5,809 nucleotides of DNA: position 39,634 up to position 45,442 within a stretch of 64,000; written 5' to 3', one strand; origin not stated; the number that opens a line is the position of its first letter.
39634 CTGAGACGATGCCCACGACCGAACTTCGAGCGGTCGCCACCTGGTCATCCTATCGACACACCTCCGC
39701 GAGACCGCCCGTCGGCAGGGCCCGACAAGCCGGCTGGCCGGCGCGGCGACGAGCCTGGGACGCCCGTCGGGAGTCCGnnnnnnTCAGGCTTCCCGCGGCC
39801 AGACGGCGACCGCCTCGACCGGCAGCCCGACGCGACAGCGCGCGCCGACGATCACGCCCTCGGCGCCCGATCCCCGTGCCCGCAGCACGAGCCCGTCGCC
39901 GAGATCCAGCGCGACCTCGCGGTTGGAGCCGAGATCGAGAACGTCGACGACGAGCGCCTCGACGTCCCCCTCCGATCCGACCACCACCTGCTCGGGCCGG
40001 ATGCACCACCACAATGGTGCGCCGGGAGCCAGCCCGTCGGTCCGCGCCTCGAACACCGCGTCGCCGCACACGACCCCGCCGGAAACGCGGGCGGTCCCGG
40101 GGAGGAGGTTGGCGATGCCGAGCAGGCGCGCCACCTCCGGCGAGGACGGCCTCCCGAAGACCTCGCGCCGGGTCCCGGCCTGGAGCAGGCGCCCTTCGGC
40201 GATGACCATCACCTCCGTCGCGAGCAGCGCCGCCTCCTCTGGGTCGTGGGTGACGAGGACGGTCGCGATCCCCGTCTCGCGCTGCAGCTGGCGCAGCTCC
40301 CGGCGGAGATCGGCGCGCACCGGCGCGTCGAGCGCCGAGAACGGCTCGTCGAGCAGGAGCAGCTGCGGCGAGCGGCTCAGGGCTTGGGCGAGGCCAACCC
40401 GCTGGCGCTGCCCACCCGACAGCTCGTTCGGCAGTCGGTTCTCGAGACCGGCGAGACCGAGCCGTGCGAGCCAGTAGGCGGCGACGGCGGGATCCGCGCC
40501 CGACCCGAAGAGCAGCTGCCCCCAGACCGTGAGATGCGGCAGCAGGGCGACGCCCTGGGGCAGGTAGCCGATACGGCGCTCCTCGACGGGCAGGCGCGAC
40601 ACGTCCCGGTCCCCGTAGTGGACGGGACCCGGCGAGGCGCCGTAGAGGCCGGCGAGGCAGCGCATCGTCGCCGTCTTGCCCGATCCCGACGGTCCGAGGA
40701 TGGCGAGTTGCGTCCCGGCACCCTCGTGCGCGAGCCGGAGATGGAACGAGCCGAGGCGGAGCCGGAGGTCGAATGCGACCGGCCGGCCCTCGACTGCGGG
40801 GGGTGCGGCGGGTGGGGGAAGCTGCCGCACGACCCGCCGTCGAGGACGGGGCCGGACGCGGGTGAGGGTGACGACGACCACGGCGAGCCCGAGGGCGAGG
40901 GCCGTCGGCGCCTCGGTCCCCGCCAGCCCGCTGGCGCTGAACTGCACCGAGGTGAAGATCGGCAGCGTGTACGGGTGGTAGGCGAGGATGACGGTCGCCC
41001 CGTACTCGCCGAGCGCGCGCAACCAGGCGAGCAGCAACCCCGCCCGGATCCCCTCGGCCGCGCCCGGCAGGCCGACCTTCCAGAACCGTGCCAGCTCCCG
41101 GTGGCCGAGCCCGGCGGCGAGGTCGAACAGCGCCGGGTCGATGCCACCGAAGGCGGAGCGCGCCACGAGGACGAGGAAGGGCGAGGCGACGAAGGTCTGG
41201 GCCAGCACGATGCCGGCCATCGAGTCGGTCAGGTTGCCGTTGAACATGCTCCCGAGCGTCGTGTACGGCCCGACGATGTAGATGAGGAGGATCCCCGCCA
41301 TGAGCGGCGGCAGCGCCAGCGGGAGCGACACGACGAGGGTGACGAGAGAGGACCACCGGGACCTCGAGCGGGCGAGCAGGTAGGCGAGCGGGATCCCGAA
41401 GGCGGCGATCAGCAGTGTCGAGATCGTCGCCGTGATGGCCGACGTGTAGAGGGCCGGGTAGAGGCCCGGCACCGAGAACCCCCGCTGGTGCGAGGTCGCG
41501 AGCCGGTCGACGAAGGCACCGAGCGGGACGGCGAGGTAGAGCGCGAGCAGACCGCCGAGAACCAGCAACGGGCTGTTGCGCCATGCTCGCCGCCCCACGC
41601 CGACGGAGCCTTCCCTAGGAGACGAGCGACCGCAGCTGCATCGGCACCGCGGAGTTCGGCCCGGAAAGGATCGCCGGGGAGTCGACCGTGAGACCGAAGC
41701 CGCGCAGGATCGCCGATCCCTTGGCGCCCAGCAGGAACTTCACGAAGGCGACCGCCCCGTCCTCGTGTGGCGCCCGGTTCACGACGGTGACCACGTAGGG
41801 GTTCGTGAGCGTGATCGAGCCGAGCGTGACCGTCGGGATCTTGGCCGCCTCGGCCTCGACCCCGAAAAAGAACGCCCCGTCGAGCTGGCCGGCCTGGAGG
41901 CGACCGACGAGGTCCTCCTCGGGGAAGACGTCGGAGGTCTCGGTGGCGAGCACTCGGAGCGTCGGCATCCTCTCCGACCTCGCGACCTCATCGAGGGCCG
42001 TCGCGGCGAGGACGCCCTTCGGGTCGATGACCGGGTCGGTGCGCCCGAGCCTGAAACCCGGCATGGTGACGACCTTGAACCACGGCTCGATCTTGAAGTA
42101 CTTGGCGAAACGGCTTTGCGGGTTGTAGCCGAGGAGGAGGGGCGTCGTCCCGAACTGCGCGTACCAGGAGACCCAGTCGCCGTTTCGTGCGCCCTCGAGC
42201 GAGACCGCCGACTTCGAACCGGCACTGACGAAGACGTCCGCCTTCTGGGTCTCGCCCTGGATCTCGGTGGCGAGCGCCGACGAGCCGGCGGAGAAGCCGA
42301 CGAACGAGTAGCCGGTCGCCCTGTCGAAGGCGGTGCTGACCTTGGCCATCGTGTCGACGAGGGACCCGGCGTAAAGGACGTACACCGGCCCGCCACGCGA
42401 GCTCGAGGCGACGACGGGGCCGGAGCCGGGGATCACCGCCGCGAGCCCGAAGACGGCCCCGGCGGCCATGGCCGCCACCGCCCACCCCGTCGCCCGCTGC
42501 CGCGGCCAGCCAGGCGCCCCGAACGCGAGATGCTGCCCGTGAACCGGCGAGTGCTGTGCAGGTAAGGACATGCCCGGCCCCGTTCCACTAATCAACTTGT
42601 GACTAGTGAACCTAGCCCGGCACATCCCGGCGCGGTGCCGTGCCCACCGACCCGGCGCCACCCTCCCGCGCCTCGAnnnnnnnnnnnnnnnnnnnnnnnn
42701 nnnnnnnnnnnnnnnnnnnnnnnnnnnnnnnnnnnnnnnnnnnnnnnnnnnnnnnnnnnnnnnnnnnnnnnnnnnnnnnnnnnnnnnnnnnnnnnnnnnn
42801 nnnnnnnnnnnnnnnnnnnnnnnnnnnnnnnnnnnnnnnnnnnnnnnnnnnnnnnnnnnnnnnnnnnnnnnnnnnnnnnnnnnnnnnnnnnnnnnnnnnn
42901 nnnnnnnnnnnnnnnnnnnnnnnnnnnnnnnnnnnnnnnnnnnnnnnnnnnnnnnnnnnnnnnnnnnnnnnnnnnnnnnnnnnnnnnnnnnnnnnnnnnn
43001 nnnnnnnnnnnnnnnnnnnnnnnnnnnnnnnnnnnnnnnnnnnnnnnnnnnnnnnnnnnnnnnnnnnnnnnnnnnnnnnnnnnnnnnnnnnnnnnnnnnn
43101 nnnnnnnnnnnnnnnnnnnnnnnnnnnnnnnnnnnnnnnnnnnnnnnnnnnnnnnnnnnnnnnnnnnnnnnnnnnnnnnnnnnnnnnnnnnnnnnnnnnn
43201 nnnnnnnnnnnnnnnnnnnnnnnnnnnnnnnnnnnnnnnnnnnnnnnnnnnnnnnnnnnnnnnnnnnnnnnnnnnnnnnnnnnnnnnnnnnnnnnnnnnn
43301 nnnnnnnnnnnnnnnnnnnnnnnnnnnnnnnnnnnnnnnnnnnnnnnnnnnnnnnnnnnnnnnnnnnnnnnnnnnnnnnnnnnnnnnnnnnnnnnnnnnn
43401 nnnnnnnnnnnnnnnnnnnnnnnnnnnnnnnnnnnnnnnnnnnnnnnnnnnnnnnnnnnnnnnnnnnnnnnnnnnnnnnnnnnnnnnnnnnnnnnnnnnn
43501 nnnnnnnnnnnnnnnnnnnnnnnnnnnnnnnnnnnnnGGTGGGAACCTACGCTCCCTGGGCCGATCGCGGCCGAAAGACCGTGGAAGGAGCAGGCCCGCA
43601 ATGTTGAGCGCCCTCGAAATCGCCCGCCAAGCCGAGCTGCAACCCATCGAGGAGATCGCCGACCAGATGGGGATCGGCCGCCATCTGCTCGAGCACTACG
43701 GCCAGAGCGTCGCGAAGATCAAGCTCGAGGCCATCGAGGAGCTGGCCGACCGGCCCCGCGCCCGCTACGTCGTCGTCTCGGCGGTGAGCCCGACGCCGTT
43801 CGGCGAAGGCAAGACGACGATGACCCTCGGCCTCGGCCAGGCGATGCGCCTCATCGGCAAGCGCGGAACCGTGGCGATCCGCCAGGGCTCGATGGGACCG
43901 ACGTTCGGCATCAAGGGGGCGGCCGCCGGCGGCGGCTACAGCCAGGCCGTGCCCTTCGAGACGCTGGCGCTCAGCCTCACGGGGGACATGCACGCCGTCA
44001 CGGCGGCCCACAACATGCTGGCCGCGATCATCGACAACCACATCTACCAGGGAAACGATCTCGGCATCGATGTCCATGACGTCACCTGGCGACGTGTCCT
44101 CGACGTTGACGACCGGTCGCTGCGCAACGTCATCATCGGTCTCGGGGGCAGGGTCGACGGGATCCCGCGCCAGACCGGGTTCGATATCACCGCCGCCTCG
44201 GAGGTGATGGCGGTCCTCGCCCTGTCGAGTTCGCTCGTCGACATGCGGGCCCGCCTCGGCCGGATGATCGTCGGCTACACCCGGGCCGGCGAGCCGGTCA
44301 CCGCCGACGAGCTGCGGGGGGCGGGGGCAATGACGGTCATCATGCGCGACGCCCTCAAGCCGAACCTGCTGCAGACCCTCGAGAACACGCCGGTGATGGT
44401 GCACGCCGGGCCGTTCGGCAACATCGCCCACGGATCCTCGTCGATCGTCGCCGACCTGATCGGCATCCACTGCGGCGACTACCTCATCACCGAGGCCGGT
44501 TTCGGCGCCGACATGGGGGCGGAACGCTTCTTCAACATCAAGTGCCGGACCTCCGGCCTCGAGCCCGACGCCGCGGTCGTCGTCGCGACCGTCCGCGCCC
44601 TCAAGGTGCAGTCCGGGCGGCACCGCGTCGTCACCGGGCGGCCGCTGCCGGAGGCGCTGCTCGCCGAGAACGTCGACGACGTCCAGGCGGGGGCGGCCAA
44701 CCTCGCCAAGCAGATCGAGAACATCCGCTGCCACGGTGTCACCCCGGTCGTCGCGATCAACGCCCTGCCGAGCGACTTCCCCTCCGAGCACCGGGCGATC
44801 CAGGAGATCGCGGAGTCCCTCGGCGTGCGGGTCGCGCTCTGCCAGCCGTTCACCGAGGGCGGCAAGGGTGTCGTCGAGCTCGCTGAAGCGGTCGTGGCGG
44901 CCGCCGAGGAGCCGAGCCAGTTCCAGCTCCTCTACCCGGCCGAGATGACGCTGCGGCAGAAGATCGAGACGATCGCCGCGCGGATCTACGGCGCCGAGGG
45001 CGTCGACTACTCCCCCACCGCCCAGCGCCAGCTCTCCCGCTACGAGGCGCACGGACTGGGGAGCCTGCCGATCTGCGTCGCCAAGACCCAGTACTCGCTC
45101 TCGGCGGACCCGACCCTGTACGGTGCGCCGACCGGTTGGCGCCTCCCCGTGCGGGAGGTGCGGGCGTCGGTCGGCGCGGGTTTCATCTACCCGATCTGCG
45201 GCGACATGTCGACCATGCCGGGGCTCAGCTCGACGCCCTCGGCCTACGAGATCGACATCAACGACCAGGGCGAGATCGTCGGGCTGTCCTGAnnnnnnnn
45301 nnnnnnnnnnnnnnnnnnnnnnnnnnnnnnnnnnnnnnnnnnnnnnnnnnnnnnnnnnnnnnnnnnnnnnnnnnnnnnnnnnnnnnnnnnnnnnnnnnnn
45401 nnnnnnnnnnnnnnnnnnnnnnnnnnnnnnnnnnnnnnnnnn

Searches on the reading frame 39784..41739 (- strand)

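Call 32: search_protein_families(library=pfam, proteins=[window:39784-41739:-], max_evalue=0.001)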
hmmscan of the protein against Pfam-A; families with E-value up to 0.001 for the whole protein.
window:39784-41739:- (651 aa): 4 families
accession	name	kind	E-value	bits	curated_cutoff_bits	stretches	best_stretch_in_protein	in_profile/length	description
PF00005.33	ABC_tran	-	3.1e-27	96.3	25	1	341-467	10-136/137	ABC transporter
PF00528.27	BPD_transp_1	-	1.7e-10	41.4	26.4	1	115-292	1-169/184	Binding-protein-dependent transport system inner membrane component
PF13304.12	AAA_21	-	6.7e-09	36.7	27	1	436-501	234-301/304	AAA domain, putative AbiEii toxin, Type IV TA system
PF08402.16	TOBE_2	-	2.4e-05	24.8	21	1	579-646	2-75/76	TOBE domain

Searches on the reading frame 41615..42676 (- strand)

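Call 32: search_protein_families(library=pfam, proteins=[window:41615-42676:-], max_evalue=0.001)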
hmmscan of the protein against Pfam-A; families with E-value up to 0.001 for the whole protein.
window:41615-42676:- (353 aa): 2 families
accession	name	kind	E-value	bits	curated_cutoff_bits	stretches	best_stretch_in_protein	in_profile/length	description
PF13531.11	SBP_bac_11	-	3.9e-22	79.6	25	1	99-329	2-226/227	Bacterial extracellular solute-binding protein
PF01547.30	SBP_bac_1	-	8.1e-05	23.2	26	0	266-320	231-305/307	Bacterial extracellular solute-binding protein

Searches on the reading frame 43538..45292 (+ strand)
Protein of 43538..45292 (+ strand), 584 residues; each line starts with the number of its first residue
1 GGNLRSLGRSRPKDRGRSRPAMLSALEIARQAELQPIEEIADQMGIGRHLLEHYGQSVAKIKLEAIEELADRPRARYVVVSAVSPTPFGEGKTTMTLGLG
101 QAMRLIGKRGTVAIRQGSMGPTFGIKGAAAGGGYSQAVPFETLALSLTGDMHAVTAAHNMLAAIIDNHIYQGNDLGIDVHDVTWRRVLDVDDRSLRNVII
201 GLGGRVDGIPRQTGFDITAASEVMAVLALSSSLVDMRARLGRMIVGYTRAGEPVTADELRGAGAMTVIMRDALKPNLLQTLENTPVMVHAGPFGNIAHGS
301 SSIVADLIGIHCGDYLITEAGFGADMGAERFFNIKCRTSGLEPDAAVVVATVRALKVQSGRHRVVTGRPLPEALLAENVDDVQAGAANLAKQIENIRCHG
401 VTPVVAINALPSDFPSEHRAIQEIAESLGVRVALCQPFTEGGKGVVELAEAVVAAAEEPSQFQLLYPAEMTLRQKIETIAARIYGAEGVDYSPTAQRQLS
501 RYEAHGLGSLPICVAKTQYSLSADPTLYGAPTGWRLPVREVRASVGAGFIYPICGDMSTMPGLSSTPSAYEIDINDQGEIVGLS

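Call 84: search_protein_families(library=pfam, proteins=[window:43538-45292:+], max_evalue=0.0001)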
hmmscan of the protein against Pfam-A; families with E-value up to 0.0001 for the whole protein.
window:43538-45292:+ (584 aa): 1 family
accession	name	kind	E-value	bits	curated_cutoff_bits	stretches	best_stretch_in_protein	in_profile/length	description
PF01268.25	FTHFS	-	1.6e-241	802.8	27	1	24-584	2-556/556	Formate--tetrahydrofolate ligase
